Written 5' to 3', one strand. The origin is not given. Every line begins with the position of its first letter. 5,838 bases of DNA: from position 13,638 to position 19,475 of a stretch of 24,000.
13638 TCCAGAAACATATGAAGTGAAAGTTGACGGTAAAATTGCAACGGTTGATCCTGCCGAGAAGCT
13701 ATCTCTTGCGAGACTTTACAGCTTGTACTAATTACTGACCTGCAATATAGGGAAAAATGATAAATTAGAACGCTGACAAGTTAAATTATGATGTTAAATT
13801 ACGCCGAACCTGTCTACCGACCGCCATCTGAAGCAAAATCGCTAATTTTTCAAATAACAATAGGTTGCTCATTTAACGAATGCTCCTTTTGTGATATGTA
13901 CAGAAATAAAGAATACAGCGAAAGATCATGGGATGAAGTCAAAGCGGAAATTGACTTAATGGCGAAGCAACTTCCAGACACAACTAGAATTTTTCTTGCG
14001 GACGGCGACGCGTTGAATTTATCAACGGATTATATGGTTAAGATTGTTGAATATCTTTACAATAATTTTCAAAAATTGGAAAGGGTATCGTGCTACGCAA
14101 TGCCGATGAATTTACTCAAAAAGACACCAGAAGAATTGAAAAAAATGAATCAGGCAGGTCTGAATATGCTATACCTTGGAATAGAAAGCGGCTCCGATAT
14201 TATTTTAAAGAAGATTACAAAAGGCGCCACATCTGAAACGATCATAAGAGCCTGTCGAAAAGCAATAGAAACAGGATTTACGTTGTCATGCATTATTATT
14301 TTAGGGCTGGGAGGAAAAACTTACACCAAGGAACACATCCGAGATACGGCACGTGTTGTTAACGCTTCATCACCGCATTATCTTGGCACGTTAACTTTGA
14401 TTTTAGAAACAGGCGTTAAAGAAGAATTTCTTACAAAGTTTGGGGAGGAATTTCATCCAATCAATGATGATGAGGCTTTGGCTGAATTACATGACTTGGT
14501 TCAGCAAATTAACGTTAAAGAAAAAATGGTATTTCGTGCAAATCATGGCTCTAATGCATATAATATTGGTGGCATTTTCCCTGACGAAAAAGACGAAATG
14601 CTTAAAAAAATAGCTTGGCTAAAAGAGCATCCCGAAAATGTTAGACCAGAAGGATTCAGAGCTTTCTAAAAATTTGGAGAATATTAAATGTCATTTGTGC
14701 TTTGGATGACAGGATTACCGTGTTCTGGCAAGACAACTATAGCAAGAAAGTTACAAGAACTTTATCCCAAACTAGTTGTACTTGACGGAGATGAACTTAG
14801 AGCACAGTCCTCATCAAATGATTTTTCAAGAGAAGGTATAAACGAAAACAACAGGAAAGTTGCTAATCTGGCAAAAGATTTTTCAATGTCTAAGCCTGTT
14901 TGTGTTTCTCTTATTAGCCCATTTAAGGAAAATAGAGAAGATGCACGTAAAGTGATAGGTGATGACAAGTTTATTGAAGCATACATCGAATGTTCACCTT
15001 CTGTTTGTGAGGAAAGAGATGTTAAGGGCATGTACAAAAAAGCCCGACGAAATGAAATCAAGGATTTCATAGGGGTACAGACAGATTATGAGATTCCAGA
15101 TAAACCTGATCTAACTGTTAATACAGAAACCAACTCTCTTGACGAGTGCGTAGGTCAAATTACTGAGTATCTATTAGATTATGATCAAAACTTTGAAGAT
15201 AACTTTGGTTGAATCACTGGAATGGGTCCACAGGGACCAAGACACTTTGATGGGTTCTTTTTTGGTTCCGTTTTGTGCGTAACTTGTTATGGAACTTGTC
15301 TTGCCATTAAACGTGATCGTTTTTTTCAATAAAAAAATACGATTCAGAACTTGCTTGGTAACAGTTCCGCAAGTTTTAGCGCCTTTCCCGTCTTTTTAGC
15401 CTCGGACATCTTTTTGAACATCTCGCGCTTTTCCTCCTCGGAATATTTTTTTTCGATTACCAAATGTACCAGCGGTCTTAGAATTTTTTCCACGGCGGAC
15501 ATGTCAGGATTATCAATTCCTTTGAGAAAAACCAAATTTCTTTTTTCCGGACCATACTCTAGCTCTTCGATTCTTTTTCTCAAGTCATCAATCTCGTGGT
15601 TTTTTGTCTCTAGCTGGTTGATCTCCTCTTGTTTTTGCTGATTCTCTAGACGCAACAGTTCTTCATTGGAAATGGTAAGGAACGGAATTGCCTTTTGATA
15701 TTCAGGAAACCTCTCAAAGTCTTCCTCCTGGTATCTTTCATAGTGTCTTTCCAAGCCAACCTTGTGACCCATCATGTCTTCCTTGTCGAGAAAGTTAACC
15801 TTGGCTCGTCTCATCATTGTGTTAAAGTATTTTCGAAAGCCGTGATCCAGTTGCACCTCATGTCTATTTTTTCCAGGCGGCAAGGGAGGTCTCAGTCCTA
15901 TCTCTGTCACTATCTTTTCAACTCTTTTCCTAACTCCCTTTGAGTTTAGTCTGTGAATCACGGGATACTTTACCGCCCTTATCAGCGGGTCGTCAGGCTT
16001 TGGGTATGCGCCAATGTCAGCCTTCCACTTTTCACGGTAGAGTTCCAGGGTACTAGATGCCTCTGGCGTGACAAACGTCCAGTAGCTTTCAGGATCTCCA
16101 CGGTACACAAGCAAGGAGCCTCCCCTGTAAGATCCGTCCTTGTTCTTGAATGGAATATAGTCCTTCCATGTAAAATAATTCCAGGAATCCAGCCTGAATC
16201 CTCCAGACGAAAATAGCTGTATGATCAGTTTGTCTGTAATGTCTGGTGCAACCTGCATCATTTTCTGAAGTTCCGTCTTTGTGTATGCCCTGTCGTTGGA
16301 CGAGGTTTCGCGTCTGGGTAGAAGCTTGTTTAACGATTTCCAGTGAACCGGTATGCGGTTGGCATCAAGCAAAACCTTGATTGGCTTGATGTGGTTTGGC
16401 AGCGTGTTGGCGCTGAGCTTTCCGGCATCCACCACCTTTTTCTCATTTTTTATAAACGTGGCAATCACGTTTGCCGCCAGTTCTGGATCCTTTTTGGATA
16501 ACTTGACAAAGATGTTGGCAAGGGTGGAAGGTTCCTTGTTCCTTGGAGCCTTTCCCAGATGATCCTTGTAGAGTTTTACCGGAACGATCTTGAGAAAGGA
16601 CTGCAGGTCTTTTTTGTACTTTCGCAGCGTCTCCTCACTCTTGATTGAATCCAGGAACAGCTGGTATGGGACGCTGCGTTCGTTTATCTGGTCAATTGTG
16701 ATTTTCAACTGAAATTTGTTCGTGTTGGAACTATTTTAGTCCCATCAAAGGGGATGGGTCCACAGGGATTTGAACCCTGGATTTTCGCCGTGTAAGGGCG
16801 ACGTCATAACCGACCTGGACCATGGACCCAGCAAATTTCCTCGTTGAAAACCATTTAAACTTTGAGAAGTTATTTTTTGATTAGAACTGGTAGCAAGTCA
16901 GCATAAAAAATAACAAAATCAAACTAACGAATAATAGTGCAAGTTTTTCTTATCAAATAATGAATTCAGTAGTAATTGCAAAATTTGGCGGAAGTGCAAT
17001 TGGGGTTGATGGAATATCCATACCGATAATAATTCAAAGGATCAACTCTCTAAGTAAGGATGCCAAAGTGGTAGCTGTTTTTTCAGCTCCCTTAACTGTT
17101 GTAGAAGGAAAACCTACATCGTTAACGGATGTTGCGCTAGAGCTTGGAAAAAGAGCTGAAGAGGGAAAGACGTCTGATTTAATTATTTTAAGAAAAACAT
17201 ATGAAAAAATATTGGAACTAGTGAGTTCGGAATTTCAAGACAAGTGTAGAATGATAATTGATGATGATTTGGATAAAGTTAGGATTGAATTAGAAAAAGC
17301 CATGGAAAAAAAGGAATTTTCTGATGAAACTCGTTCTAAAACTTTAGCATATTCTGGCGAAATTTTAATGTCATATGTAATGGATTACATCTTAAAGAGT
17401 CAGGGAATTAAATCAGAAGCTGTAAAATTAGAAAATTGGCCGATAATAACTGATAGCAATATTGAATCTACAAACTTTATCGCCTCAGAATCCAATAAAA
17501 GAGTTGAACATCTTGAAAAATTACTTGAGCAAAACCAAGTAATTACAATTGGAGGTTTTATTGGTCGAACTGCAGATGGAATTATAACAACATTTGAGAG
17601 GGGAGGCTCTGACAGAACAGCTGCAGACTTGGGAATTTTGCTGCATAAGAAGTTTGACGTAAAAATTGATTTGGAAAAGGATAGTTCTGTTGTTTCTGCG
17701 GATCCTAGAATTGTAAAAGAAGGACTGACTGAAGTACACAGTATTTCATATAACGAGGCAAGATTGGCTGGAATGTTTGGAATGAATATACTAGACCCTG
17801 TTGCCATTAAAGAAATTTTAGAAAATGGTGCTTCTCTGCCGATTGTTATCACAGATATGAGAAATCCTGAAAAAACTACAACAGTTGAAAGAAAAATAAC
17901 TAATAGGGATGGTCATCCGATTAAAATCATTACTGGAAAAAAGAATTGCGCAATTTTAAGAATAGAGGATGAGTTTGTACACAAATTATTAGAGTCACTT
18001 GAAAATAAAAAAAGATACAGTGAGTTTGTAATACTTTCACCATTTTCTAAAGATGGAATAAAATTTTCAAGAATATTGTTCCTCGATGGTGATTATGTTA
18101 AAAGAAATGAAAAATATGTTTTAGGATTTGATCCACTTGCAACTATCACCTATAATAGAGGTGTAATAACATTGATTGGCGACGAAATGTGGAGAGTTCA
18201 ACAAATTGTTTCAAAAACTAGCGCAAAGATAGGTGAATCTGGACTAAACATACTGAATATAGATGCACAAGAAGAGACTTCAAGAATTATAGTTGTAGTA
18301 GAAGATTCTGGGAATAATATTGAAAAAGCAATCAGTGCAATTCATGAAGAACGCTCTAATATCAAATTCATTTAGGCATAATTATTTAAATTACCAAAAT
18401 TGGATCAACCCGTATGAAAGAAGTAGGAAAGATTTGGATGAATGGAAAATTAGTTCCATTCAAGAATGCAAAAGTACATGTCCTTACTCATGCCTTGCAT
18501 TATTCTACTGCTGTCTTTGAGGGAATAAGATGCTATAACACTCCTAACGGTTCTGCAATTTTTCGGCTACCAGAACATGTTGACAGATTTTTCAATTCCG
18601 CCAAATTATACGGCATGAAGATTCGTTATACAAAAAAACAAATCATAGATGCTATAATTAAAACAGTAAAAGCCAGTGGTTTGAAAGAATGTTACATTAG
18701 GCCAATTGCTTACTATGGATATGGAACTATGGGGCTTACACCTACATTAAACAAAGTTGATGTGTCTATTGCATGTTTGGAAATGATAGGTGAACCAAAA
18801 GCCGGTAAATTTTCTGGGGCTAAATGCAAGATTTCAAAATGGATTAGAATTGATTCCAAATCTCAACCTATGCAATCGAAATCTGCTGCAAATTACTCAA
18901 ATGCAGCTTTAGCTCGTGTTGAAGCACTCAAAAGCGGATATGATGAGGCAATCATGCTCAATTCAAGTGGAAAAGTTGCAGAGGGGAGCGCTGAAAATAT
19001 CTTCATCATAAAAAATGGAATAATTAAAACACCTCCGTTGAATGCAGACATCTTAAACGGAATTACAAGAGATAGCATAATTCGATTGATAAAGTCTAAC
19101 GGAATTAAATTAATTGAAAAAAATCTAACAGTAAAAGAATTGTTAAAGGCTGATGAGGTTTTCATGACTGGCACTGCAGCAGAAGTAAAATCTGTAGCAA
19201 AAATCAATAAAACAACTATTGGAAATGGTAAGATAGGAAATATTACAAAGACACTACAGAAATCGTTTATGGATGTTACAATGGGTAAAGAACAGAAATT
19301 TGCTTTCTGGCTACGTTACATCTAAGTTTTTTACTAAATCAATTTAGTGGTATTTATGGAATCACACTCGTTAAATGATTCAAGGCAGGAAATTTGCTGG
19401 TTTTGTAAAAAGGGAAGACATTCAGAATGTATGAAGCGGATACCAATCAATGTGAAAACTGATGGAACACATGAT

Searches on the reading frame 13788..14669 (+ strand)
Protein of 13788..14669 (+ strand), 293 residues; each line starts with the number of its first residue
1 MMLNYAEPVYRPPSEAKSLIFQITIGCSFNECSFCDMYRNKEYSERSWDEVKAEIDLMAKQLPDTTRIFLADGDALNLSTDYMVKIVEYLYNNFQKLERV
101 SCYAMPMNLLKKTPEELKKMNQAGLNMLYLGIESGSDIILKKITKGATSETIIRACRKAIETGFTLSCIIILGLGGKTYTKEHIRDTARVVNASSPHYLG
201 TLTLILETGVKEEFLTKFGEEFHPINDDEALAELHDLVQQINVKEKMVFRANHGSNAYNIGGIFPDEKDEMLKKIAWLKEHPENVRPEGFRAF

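Call 5: search_protein_families(library=pfam, proteins=[window:13788-14669:+])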
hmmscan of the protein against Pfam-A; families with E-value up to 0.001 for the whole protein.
window:13788-14669:+ (293 aa): 1 family
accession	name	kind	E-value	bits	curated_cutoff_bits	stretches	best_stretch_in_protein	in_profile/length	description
PF04055.27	Radical_SAM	-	8e-22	78.6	29.5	1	23-188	3-163/166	Radical SAM superfamily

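Call 45: search_protein_families(library=ncbifam, proteins=[window:13788-14669:+], max_evalue=0.01)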
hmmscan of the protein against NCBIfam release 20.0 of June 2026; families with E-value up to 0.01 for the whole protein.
window:13788-14669:+ (293 aa): 30 families (the best 25 are shown)
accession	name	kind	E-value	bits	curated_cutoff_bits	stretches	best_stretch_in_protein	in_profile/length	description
TIGR03471.1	HpnJ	equivalog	5.1e-16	58.6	577.6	1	25-191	204-362/472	hopanoid biosynthesis associated radical SAM protein HpnJ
TIGR04479.1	bcpD_PhpK_rSAM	subfamily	1.1e-14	53.7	600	1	18-198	241-413/504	PhpK family radical SAM P-methyltransferase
TIGR00539.1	hemN_rel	equivalog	2e-10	40.3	205.4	1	27-241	9-220/361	radical SAM family heme chaperone HemW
TIGR04013.1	B12_SAM_MJ_1487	hypoth_equivalog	2.1e-10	40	251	1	21-191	154-330/382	TIGR04013 family B12-binding domain/radical SAM domain-containing protein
TIGR04072.2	rSAM_ladder_B12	equivalog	2.6e-10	39.6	360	1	22-185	184-340/443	lipid biosynthesis B12-binding/radical SAM protein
TIGR03975.1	rSAM_ocin_1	subfamily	2.7e-09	36.1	281.85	1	30-176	276-414/606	RiPP maturation radical SAM C-methyltransferase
TIGR04014.1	B12_SAM_MJ_0865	equivalog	2.8e-07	29.7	360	1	79-178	226-322/434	methyl-coenzyme M reductase glutamine C-methyltransferase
TIGR02026.1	BchE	equivalog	7e-07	28.5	481.35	1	8-196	185-367/497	magnesium-protoporphyrin IX monomethyl ester anaerobic oxidative cyclase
TIGR03994.1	rSAM_HemZ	equivalog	1.1e-05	24.8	321.4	1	32-261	101-334/401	coproporphyrinogen dehydrogenase HemZ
TIGR00089.1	TIGR00089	subfamily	1.2e-05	24.3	251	1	15-201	137-325/429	MiaB/RimO family radical SAM methylthiotransferase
TIGR00538.1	hemN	equivalog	3e-05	23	324.95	1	27-202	63-238/454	oxygen-independent coproporphyrinogen III oxidase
TIGR01210.1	TIGR01210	equivalog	3.1e-05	23.4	212.15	1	20-172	19-177/313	archaeosine biosynthesis radical SAM protein RaSEA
TIGR02668.1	moaA_archaeal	equivalog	3.8e-05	22.8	325.25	1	17-243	10-222/303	GTP 3',8-cyclase MoaA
NF038361.1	rSAM_Sden_1168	equivalog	7.2e-05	21.5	575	1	22-192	286-449/560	Sden_1168 family B12-binding radical SAM P-methyltransferase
NF001199.0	PRK00164.2-1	equivalog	9.9e-05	21.6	231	1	17-171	12-157/308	GTP 3',8-cyclase MoaA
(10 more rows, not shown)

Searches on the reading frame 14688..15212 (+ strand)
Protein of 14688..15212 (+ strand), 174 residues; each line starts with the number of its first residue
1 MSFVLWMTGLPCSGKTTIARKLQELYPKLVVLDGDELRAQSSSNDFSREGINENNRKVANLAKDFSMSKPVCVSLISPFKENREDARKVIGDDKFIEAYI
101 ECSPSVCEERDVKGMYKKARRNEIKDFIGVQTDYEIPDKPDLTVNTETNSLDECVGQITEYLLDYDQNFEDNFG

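Call 5: search_protein_families(library=pfam, proteins=[window:14688-15212:+])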
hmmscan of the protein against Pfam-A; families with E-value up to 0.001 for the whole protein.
window:14688-15212:+ (174 aa): 5 families
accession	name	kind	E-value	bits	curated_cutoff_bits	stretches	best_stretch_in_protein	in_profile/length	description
PF01583.26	APS_kinase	-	1.1e-41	142.8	21.1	1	2-145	2-152/152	Adenylylsulphate kinase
PF13671.12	AAA_33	-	8e-07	29.9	27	1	4-55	1-51/143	AAA domain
PF13238.12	AAA_18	-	3.6e-05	24.6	29.4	1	8-62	4-63/128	AAA domain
PF13207.12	AAA_17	-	5.5e-05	23.9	27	1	8-46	1-39/136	AAA domain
PF08433.16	KTI12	-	8.8e-05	22.6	22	1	6-43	5-46/271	Chromatin associated protein KTI12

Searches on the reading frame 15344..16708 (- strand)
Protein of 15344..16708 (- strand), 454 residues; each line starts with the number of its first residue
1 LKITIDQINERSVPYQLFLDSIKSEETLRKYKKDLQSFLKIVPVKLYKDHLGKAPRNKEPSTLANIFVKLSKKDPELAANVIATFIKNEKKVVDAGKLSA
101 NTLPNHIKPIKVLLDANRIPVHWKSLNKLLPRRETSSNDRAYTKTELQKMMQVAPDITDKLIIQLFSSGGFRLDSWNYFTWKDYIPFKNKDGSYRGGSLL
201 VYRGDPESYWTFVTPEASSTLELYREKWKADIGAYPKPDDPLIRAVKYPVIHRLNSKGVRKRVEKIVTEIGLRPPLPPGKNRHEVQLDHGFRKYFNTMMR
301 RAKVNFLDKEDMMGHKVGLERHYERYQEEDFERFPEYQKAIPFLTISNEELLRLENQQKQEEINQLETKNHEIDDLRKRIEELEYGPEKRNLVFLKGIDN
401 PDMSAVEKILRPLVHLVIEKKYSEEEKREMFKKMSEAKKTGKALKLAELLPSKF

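Call 5: search_protein_families(library=pfam, proteins=[window:15344-16708:-])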
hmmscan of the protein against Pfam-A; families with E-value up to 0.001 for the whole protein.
window:15344-16708:- (454 aa): 1 family
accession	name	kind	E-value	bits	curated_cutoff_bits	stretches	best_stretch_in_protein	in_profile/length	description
PF00589.27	Phage_integrase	-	2.8e-05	24.4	27.1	1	143-316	4-157/172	Phage integrase family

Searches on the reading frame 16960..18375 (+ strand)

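Call 5: search_protein_families(library=pfam, proteins=[window:16960-18375:+])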
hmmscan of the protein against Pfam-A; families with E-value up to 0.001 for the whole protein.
window:16960-18375:+ (471 aa): 1 family
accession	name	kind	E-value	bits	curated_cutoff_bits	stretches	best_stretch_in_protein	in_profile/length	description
PF00696.33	AA_kinase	-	2.1e-23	83.7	24.9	1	4-298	2-233/234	Amino acid kinase family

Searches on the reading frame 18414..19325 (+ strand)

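Call 5: search_protein_families(library=pfam, proteins=[window:18414-19325:+])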
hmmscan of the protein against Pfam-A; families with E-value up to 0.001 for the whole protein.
window:18414-19325:+ (303 aa): 1 family
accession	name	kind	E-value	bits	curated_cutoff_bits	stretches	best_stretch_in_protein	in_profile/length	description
PF01063.24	Aminotran_4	-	7.1e-50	170.4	28.5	1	34-264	2-223/223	Amino-transferase class IV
